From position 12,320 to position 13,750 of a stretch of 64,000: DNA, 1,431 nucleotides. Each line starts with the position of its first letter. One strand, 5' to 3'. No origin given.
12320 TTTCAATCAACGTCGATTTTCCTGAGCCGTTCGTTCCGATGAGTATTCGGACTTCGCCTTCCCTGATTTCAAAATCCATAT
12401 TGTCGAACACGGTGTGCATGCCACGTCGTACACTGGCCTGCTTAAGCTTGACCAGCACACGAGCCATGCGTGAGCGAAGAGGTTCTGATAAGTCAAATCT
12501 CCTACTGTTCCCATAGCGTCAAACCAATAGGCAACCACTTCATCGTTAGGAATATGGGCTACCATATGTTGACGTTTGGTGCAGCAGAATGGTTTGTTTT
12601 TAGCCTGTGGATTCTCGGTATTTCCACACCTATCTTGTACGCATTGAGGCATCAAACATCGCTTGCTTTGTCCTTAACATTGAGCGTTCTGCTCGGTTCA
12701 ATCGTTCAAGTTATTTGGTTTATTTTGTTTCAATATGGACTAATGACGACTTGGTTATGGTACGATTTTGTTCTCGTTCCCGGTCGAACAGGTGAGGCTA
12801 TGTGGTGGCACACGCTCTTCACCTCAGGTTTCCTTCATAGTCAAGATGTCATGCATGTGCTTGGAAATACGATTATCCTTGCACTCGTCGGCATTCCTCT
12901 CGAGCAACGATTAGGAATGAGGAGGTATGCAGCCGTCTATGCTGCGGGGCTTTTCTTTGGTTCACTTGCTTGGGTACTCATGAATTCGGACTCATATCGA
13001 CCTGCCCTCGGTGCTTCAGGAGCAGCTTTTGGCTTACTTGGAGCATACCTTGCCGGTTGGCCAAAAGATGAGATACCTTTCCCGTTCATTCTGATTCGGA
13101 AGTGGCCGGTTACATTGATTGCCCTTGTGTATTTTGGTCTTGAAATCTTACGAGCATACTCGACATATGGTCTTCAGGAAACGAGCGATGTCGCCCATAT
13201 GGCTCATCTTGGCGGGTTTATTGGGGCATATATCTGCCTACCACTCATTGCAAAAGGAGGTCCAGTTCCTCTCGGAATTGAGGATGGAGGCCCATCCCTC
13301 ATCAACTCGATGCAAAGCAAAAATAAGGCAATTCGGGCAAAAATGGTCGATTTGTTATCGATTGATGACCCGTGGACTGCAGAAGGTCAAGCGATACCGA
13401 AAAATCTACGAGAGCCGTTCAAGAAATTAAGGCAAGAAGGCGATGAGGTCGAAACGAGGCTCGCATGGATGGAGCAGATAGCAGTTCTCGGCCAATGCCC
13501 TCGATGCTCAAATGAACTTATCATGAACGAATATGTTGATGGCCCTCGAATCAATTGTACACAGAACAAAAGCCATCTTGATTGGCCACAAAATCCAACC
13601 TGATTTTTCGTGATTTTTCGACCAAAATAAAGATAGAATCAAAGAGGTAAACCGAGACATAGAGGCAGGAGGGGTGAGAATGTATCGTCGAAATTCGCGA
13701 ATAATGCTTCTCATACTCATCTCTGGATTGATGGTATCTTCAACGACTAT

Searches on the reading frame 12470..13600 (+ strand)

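Call 28: search_protein_families(library=pfam, proteins=[window:12470-13600:+], max_evalue=0.00001)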
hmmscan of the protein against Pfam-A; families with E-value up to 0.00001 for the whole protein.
window:12470-13600:+ (377 aa): 1 family
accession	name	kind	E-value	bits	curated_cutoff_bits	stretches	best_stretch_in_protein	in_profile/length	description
PF01694.28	Rhomboid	-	1.5e-24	87.2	22.6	1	113-257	4-137/143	Rhomboid domain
